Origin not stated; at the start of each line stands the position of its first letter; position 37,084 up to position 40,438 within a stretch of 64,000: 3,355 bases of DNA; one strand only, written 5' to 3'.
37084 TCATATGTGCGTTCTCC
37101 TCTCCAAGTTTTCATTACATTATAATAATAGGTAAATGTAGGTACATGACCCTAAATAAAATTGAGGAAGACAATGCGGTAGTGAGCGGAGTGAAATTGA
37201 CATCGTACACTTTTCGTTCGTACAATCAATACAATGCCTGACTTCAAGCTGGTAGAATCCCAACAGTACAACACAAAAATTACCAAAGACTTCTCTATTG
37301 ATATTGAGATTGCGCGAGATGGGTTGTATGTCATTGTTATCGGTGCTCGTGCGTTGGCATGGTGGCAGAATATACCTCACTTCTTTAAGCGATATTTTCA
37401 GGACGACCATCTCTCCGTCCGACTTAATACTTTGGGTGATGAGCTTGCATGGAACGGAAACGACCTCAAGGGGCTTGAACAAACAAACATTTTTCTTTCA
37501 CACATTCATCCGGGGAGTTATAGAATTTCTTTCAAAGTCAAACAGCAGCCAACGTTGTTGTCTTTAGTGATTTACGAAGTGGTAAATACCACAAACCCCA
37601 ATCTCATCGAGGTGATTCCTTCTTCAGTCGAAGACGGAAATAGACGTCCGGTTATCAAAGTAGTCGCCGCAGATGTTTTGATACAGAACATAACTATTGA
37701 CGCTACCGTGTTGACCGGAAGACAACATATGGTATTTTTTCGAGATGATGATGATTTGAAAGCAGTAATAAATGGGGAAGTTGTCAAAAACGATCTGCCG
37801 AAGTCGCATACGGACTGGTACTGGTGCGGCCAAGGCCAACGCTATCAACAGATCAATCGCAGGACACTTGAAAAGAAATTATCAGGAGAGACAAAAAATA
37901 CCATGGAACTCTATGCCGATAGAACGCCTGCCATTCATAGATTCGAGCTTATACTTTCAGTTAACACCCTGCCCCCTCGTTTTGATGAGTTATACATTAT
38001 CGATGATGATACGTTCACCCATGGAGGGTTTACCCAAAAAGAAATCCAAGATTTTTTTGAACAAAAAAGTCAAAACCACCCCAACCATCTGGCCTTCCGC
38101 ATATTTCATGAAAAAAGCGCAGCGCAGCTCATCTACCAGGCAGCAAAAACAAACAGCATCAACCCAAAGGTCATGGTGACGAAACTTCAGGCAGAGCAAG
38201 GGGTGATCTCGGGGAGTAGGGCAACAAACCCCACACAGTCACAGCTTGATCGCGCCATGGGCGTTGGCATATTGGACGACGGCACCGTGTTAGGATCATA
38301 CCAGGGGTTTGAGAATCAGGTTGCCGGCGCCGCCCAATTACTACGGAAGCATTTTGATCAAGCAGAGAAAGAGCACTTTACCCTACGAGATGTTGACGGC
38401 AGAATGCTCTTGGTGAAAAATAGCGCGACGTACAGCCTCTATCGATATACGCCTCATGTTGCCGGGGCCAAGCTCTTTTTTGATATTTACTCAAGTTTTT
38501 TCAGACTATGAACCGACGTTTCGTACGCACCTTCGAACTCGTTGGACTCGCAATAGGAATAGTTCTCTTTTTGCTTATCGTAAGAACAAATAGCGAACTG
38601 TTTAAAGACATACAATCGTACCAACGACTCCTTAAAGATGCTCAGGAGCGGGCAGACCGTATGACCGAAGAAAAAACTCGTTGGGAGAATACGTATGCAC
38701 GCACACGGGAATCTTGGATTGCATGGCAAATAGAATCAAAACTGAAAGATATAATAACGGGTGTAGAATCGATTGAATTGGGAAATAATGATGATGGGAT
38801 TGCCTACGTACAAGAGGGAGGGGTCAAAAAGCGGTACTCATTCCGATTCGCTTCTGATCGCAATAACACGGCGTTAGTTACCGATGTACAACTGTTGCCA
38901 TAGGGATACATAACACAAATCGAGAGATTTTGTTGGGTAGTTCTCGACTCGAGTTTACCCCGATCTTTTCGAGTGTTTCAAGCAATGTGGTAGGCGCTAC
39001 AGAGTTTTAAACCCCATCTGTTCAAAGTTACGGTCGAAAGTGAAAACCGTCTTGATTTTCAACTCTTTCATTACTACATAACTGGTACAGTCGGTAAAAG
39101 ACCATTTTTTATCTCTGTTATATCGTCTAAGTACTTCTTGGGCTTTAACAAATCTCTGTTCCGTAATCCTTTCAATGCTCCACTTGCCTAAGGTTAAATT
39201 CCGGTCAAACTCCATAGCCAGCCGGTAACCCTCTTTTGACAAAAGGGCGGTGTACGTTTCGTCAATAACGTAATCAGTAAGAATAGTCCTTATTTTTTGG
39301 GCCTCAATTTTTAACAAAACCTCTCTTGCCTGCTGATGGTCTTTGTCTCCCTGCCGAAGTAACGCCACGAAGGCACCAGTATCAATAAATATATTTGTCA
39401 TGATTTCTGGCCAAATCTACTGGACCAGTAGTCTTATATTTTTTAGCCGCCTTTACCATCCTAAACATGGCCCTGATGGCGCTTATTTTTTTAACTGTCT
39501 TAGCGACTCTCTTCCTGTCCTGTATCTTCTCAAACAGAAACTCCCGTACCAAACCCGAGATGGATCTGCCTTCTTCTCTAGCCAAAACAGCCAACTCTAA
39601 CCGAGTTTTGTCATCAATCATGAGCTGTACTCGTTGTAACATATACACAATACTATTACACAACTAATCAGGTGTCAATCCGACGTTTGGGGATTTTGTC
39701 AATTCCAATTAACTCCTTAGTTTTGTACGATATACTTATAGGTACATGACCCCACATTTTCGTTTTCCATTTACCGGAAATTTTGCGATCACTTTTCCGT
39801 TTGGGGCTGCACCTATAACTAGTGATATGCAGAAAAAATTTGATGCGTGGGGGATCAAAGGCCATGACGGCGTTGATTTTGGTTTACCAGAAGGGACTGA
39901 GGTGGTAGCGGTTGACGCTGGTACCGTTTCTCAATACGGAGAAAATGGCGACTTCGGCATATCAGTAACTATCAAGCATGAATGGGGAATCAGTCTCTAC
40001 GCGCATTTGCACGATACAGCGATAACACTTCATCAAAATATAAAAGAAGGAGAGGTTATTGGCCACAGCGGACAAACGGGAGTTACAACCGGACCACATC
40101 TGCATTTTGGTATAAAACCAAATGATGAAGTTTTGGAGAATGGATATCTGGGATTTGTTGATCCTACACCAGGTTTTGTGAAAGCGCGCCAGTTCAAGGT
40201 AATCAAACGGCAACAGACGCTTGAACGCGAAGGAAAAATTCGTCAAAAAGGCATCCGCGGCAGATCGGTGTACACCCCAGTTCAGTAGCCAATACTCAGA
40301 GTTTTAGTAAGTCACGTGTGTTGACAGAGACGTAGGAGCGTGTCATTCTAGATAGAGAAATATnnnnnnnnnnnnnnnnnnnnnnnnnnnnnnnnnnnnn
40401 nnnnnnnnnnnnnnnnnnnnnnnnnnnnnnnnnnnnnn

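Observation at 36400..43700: Probable phage- or mobile-derived island enriched in cell-wall-active and orphan genes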

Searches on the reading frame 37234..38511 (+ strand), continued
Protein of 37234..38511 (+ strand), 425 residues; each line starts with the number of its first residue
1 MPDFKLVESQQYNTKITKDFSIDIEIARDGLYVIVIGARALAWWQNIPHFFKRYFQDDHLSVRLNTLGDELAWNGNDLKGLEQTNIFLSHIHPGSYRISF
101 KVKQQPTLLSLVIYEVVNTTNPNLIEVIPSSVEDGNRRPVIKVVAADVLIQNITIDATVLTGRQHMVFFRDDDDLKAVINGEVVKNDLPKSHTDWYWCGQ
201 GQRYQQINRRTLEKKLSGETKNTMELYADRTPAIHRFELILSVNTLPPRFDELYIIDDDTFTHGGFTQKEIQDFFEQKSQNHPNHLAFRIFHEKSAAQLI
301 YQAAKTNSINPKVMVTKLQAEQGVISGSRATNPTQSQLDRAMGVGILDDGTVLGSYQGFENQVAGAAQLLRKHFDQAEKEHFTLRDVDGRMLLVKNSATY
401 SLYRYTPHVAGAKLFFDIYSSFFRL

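Call 78: find_related_loci(query=A1, collection=viral_contigs, flank=8000)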
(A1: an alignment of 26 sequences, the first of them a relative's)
Query A1 (425 aa) in viral_contigs; peptide patterns used: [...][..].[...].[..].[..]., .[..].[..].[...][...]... (x = any residue, [..] = any of these).
30 stretches matched a pattern, but none encodes a relative of the query by tblastn (E <= 1e-3).

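Call 81: find_related_loci(query=L084:532-1374:+, collection=viral_contigs, flank=6000)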
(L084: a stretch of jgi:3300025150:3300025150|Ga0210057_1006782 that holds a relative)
Query L084:532-1374:+ (280 aa) in viral_contigs; peptide patterns used: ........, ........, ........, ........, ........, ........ (x = any residue, [..] = any of these).
32 stretches matched a pattern; 1 encode a relative of the query (tblastn E <= 1e-3); 1 distinct loci.
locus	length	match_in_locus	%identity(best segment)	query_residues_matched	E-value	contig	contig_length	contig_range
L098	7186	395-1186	59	5-272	5e-100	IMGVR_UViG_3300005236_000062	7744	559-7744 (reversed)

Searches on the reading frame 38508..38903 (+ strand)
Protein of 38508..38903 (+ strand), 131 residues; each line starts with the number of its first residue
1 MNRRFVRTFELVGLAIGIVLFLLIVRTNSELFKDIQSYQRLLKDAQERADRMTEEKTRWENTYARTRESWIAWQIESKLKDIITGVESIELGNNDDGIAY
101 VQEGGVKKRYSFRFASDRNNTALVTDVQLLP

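Call 3: search_protein_families(library=pfam, proteins=[window:38508-38903:+], max_evalue=0.1)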
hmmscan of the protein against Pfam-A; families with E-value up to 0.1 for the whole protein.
window:38508-38903:+ (131 aa): 2 families
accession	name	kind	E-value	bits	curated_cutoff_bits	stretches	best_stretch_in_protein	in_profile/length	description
PF15868.10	MBF2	-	0.0052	17.6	25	1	38-120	7-80/90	Transcription activator MBF2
PF03356.20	Pox_LP_H2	-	0.031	14.6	27.6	1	8-67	33-90/188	Viral late protein H2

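Call 4: search_protein_families(library=phrogs, proteins=[window:38508-38903:+], max_evalue=0.1)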
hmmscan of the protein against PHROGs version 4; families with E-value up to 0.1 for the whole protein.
window:38508-38903:+ (131 aa): 0 families

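Call 37: search_protein_families(library=ncbifam, proteins=[window:38508-38903:+], max_evalue=0.01)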
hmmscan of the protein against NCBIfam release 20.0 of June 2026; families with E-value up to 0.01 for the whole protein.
window:38508-38903:+ (131 aa): 0 families

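Call 38: search_protein_families(library=padloc, proteins=[window:38508-38903:+], max_evalue=0.01)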
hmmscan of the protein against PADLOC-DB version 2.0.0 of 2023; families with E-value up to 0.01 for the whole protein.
window:38508-38903:+ (131 aa): 0 families

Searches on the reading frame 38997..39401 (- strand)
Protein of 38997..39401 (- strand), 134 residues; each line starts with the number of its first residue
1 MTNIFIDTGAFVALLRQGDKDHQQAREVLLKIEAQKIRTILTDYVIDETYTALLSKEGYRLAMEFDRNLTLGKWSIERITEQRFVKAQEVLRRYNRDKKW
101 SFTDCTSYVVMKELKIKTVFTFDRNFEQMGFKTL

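Call 3: search_protein_families(library=pfam, proteins=[window:38997-39401:-], max_evalue=0.1)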
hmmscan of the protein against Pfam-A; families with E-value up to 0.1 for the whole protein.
window:38997-39401:- (134 aa): 4 families
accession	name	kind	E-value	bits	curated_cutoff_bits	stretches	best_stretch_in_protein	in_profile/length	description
PF01850.27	PIN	-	1.4e-16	61.6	23.6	1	4-131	1-119/120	PIN domain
PF13470.12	PIN_3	-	0.0034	18.6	27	1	4-73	2-65/115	PIN domain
PF16289.11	PIN_12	-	0.0054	17.6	32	1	4-56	1-51/172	PIN domain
PF23485.1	YBR230W-A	-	0.072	13.9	31.5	0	84-113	33-62/66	YBR230W-A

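Call 4: search_protein_families(library=phrogs, proteins=[window:38997-39401:-], max_evalue=0.1)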
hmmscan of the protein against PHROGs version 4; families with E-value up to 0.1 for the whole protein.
window:38997-39401:- (134 aa): 1 family
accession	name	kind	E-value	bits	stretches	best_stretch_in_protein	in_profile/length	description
phrog_35851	-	unknown function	0.00022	22.7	1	12-127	11-125/140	-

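Call 37: search_protein_families(library=ncbifam, proteins=[window:38997-39401:-], max_evalue=0.01)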
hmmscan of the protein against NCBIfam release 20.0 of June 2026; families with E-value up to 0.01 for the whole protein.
window:38997-39401:- (134 aa): 0 families

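Call 38: search_protein_families(library=padloc, proteins=[window:38997-39401:-], max_evalue=0.01)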
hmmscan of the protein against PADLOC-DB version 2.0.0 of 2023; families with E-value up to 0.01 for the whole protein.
window:38997-39401:- (134 aa): 0 families

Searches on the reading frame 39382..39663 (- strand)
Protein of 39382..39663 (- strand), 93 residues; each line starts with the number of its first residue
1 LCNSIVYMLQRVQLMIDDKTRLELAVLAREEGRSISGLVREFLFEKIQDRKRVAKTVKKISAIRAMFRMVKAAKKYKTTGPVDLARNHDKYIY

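Call 3: search_protein_families(library=pfam, proteins=[window:39382-39663:-], max_evalue=0.1)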
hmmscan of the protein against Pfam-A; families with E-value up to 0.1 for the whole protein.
window:39382-39663:- (93 aa): 7 families
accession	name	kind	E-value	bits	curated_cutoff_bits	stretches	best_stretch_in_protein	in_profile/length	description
PF18257.6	DsbG_N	-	0.00025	21.4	25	1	17-62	34-79/90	Disulfide isomerase DsbG N-terminal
PF19891.5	DUF6364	-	0.005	17.7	27.3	1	23-66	16-55/70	Family of unknown function (DUF6364)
PF07878.17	RHH_5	-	0.0079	16.3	26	1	11-40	3-32/43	CopG-like RHH_1 or ribbon-helix-helix domain, RHH_5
PF06840.17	PDC10_C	-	0.045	14.3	27.3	1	45-77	47-80/90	Programmed cell death protein 10, C-terminal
PF01402.27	RHH_1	-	0.045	14.2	20.5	1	11-42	1-32/39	Ribbon-helix-helix protein, copG family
PF22513.2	FitA-like_RHH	-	0.089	13.2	27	0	16-43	8-35/39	Antitoxin FitA-like, ribbon-helix-helix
PF19807.5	DUF6290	-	0.096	13.3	27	0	27-49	19-41/72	Family of unknown function (DUF6290)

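Call 4: search_protein_families(library=phrogs, proteins=[window:39382-39663:-], max_evalue=0.1)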
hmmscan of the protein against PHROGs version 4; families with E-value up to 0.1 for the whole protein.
window:39382-39663:- (93 aa): 3 families
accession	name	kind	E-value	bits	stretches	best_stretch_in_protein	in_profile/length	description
phrog_3431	-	transcription regulation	0.026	15.2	1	11-43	20-52/67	Arc-like repressor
phrog_5333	-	unknown function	0.039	15.1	1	15-59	7-52/64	-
phrog_582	-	transcription regulation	0.049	14.9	1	10-54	58-102/105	Arc-like repressor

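Call 37: search_protein_families(library=ncbifam, proteins=[window:39382-39663:-], max_evalue=0.01)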
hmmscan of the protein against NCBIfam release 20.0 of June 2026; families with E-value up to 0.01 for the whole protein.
window:39382-39663:- (93 aa): 1 family
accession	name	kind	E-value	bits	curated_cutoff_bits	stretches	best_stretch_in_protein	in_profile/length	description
NF048017.1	antitoxin_RelB_like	equivalog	0.00042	20.5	50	1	17-65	3-51/70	type II toxin-antitoxin system RelB family antitoxin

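Call 38: search_protein_families(library=padloc, proteins=[window:39382-39663:-], max_evalue=0.01)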
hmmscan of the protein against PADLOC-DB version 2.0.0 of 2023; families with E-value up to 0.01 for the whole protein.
window:39382-39663:- (93 aa): 0 families

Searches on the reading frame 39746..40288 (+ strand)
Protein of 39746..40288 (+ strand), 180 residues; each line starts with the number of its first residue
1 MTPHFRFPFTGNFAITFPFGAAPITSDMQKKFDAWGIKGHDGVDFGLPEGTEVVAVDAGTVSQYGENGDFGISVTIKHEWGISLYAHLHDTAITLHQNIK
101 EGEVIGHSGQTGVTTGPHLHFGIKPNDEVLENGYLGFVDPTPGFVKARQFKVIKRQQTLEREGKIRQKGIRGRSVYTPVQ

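Call 3: search_protein_families(library=pfam, proteins=[window:39746-40288:+], max_evalue=0.1)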
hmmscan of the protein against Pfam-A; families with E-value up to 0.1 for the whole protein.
window:39746-40288:+ (180 aa): 1 family
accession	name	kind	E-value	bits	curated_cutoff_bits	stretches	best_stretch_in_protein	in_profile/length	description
PF01551.29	Peptidase_M23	-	3e-24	85.5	28.7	1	39-128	2-92/96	Peptidase family M23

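Call 4: search_protein_families(library=phrogs, proteins=[window:39746-40288:+], max_evalue=0.1)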
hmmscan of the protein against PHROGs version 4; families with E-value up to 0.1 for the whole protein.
window:39746-40288:+ (180 aa): 25 families
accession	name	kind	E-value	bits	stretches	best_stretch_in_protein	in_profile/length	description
phrog_7767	-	other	3.8e-23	83.2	1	24-142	6-117/194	metallo-endopeptidase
phrog_6700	-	lysis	5.9e-23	80.8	1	26-140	2610-2728/2898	endolysin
phrog_10030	-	tail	1.2e-17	63.6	1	23-128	1898-2010/2105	tail length tape measure protein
phrog_28672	-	other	9.3e-16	58.4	1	35-140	284-388/397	metallo-endopeptidase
phrog_167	-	tail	5.6e-15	55.2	1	38-128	1215-1291/1555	tail length tape measure protein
phrog_14988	-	other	5.8e-15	56.7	1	37-130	30-133/272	peptidase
phrog_21656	-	other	1.3e-14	54.2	1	15-151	609-749/1022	peptidase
phrog_4070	-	tail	6e-14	52.1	1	39-126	624-712/989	tail length tape measure protein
phrog_16615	-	other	3.3e-13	50.3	1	39-131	418-509/529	peptidase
phrog_880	-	lysis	8.6e-13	49.4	1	31-126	24-122/435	endolysin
phrog_8537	-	unknown function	7.6e-11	42.9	1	40-128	16-105/384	-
phrog_3578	-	lysis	2.6e-10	41.3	1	59-151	256-362/405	endolysin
phrog_1067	-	head and packaging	2.5e-09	37.2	1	38-123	760-844/991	minor head protein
phrog_33207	-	other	4.2e-09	37.6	1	38-127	26-119/240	metallo-endopeptidase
phrog_37190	-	other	5.3e-09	36.9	1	37-130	138-232/244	peptidase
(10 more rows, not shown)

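Call 37: search_protein_families(library=ncbifam, proteins=[window:39746-40288:+], max_evalue=0.01)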
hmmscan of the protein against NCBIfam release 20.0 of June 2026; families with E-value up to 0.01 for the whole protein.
window:39746-40288:+ (180 aa): 12 families
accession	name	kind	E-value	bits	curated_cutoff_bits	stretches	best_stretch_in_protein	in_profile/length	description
NF052530.1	Heli_ShapePgp3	exception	1.5e-18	66.9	300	1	5-127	141-255/270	peptidoglycan metallopeptidase Pgp3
NF008652.0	PRK11649.1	equivalog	2.2e-17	62.9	341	1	37-128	310-402/439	murein DD-endopeptidase MepM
NF053825.1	PdgNdpepShyA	equivalog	4e-13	48.8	700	1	37-123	293-380/425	peptidoglycan DD-endopeptidase ShyA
NF053824.1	PdgNdpepShyC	equivalog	4.8e-13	48.8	700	1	37-122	293-379/429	peptidoglycan DD-endopeptidase ShyC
NF050804.1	CellDivDipMCaul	equivalog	5.9e-13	48.5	900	1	39-124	527-614/634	cell division endopeptidase DipM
NF052529.1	PG_M23_Pgp6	exception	6.2e-13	48.2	600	1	40-123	335-419/452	peptidoglycan metallopeptidase Pgp6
NF052336.1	PdgHdaseHSB100310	equivalog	6.5e-13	48.7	500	1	23-130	38-148/316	peptidoglycan hydrolase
NF041208.1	celldiv_DipM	equivalog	1.4e-11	44.3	740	1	38-127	317-408/419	cell division endopeptidase DipM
NF053738.1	S2SprSpoIIQBc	equivalog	2.3e-09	37.3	250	1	43-130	125-217/232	stage II sporulation protein SpoIIQ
NF040883.1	amid_act_ActS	equivalog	3.1e-06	26.6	375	1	39-124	135-221/242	amidase activator ActS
NF008644.1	PRK11637.1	equivalog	7.1e-05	22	270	1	41-125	287-372/385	murein hydrolase activator EnvC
NF008123.1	PRK10871.1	equivalog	0.00012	21.6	311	1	39-124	264-350/365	murein hydrolase activator NlpD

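Call 38: search_protein_families(library=padloc, proteins=[window:39746-40288:+], max_evalue=0.01)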
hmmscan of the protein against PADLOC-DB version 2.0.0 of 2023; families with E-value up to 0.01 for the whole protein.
window:39746-40288:+ (180 aa): 0 families
